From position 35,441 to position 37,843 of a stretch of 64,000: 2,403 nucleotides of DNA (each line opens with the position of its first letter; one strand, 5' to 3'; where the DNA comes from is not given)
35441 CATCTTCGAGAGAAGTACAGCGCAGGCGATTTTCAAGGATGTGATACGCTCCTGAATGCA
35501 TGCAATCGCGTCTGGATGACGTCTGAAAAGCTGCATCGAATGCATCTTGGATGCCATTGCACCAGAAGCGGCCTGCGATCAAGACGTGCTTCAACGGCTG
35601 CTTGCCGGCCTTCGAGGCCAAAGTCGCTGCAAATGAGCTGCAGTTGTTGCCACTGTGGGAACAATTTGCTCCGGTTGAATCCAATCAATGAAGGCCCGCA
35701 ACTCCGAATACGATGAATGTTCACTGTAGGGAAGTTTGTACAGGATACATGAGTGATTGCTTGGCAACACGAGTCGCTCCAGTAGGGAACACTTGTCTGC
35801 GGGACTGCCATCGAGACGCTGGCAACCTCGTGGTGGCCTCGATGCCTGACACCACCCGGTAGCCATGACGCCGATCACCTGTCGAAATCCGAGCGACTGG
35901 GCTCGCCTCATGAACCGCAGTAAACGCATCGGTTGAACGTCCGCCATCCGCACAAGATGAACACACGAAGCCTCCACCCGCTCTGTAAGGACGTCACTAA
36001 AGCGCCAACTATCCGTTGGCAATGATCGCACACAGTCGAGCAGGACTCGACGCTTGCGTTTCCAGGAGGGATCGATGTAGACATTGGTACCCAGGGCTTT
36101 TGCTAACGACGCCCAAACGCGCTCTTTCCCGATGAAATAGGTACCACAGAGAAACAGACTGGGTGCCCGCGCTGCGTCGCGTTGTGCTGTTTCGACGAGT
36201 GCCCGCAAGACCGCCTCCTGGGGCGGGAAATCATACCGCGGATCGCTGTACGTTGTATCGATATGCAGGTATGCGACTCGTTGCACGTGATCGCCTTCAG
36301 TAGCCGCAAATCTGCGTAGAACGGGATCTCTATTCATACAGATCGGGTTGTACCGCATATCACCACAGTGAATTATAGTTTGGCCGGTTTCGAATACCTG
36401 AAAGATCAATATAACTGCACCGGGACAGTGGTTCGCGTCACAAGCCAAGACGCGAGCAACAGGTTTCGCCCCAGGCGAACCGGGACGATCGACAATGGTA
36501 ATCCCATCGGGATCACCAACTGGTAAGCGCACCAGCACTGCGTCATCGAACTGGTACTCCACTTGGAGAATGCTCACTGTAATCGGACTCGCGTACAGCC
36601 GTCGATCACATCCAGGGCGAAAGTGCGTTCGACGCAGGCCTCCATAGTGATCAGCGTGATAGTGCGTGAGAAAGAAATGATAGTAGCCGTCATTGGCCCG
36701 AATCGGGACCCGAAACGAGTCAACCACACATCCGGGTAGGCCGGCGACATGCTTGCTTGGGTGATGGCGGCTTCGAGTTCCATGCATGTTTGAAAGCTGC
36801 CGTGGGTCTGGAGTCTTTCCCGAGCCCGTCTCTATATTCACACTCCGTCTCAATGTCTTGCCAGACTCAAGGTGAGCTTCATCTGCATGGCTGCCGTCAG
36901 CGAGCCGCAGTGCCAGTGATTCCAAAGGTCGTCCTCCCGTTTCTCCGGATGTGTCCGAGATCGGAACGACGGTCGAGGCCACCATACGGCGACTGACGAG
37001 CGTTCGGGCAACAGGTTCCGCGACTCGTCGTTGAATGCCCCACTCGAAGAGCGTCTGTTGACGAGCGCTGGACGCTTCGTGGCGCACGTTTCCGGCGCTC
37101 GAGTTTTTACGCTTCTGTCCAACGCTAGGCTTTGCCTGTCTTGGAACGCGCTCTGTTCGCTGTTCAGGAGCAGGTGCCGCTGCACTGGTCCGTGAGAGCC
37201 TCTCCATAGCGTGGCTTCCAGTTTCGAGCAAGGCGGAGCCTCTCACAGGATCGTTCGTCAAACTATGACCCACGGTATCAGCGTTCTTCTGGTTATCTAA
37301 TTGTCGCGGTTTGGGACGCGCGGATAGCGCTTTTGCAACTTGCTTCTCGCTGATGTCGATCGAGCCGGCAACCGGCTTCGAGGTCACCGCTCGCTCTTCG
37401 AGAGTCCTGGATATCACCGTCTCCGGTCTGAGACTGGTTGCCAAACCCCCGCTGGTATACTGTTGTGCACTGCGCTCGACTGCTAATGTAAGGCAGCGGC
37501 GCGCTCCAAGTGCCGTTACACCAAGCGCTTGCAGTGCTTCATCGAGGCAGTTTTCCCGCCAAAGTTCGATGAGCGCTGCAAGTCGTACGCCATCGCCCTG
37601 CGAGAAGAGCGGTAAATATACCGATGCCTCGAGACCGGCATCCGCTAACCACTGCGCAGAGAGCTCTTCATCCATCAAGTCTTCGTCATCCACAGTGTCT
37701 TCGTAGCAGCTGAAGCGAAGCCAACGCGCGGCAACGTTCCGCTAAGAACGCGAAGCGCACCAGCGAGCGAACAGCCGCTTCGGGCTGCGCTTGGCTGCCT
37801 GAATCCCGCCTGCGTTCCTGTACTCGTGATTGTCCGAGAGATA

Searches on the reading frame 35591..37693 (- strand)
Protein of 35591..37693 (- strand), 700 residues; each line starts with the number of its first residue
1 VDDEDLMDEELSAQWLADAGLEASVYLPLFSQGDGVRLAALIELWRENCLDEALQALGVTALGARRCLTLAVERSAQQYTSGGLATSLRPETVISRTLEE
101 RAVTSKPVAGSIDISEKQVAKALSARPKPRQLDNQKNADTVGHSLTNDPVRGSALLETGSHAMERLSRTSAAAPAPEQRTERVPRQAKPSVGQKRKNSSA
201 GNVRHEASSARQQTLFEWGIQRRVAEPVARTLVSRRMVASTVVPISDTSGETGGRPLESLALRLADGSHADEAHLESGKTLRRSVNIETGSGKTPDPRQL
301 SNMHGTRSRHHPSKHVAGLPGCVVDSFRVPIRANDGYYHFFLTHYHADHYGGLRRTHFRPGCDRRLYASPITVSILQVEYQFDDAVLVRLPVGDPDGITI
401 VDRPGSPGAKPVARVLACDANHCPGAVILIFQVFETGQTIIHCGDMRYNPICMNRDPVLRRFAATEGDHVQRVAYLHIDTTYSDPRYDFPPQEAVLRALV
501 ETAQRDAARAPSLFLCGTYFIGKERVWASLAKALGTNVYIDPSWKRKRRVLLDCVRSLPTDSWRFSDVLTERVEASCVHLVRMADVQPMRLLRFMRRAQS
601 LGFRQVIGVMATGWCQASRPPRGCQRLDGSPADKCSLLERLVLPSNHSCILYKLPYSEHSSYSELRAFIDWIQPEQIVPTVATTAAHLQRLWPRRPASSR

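Call 21: search_protein_families(library=pfam, proteins=[window:35591-37693:-], max_evalue=0.001)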
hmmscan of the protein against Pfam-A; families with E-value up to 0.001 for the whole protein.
window:35591-37693:- (700 aa): 2 families
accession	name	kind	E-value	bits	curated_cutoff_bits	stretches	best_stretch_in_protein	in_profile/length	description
PF07522.19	DRMBL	-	3.5e-20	72.7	22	1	566-682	4-105/108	DNA repair metallo-beta-lactamase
PF00753.33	Lactamase_B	-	0.00051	20.5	22.7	0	341-465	48-162/196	Metallo-beta-lactamase superfamily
